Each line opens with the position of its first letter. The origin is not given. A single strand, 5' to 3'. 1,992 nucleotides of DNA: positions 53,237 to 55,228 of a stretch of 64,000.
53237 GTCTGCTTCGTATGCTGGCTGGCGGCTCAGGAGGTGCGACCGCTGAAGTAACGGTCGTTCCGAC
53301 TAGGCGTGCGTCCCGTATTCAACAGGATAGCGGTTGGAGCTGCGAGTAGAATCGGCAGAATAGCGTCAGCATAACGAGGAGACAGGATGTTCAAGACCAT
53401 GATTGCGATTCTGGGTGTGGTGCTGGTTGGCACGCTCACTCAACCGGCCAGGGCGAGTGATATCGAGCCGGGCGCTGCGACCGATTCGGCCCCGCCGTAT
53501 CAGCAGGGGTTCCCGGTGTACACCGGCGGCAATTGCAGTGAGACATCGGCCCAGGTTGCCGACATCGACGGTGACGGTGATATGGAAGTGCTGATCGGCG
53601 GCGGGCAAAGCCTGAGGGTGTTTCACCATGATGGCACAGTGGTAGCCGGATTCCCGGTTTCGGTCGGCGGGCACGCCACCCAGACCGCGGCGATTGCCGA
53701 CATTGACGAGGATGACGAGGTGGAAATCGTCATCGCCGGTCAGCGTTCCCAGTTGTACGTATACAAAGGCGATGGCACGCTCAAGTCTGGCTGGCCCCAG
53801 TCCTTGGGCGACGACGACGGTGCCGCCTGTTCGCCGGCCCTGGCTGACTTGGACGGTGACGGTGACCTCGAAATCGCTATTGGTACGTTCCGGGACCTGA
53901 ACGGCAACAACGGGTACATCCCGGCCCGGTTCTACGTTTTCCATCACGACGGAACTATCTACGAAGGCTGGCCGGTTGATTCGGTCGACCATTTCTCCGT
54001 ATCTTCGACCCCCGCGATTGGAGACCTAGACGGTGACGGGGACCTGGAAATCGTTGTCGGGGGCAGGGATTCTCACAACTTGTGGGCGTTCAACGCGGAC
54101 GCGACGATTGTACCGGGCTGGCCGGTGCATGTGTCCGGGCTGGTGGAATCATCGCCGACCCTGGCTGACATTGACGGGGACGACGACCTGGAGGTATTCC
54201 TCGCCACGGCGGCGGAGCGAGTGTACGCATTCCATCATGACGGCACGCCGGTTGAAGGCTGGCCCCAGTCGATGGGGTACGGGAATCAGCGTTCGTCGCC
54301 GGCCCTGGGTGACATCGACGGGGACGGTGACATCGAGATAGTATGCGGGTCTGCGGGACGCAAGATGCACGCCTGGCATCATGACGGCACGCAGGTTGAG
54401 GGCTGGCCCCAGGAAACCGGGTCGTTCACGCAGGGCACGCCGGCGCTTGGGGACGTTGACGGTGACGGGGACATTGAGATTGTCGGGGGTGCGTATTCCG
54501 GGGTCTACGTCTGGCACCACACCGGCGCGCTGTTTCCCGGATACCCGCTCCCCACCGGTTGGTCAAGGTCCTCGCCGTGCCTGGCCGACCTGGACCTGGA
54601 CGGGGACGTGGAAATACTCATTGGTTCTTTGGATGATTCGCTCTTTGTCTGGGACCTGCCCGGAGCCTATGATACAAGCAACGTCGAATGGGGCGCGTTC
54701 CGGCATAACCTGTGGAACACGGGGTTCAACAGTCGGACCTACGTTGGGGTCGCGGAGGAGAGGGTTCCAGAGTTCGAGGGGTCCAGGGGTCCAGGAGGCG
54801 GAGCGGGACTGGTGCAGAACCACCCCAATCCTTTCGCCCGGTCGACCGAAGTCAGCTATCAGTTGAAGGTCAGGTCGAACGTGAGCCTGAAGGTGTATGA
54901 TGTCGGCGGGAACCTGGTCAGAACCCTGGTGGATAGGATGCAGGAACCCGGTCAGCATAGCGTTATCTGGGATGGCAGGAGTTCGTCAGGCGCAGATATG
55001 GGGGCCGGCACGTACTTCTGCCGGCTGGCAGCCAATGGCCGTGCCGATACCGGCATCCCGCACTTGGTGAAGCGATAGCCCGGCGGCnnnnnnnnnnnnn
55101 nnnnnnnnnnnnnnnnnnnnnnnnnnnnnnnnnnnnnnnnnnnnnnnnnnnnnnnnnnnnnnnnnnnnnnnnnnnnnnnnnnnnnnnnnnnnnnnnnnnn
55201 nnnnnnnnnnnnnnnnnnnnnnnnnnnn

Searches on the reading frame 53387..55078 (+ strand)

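Call 19: search_protein_families(library=pfam, proteins=[window:53387-55078:+], max_evalue=1)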
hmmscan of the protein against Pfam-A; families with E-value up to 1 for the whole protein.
window:53387-55078:+ (563 aa): 9 families
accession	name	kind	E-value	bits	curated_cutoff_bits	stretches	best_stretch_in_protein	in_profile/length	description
PF13517.12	FG-GAP_3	-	1.9e-44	150.5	26.9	7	105-164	1-60/61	FG-GAP-like repeat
PF01839.29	FG-GAP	-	3.8e-19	68.6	22.1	5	208-225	4-21/37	FG-GAP repeat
PF13860.13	FlgD_ig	-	4.1e-10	39.9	27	1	497-549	23-75/79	FlgD Ig-like domain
PF14783.12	BBS2_Mid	-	6.3e-09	36.4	27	0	102-131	3-32/108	Ciliary BBSome complex subunit 2, middle region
PF15907.11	Itfg2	-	9.2e-06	25.6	27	0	307-332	80-105/330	Integrin-alpha FG-GAP repeat-containing protein 2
PF14779.12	BBS1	-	5.5e-05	23.2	27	0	99-128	17-51/254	Ciliary BBSome complex subunit 1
PF25292.1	Beta-prop_CGLA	-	0.00058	19.9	26.8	1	244-338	21-110/316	Lambda-carrageenase beta-propeller domain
PF18962.6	Por_Secre_tail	-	0.058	14.1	27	1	480-516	3-35/75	Secretion system C-terminal sorting domain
PF13585.12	CHU_C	-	0.085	13.4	27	1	496-549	26-72/86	CHU_C Type IX secretion signal domain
